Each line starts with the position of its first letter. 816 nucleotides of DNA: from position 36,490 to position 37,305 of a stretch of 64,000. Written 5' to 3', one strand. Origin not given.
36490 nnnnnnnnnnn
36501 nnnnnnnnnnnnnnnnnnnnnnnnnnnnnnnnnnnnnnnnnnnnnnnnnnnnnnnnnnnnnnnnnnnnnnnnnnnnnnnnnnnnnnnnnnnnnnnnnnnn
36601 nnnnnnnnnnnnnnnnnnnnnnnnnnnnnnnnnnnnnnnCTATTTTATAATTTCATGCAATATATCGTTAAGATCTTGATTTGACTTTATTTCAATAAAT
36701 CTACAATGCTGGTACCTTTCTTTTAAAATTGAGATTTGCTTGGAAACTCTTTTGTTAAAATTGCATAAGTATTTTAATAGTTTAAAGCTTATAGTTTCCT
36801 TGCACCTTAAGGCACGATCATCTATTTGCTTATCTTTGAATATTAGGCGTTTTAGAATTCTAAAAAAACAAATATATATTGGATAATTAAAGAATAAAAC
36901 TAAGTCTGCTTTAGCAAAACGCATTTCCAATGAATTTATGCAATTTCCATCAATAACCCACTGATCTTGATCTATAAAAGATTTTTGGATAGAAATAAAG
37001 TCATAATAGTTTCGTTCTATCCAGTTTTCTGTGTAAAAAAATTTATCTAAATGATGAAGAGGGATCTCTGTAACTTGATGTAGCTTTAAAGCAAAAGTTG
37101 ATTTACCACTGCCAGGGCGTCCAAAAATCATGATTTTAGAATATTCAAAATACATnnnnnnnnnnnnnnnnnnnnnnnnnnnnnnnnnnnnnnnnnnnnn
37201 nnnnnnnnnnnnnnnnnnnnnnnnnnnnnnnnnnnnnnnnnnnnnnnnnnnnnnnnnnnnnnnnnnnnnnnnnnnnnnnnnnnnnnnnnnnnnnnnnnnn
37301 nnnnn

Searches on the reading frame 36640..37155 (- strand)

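Call 15: search_protein_families(library=ncbifam, proteins=[window:36640-37155:-], max_evalue=1e-8)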
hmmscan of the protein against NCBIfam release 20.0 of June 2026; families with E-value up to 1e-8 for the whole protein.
window:36640-37155:- (171 aa): 2 families
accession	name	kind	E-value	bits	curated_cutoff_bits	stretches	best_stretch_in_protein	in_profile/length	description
NF005994.0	PRK08118.1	equivalog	2.3e-40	138.4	215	1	6-169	2-167/172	DNA topology modulation protein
NF005576.0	PRK07261.1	equivalog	3.1e-27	95.4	224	1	7-169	2-167/171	DNA topology modulation protein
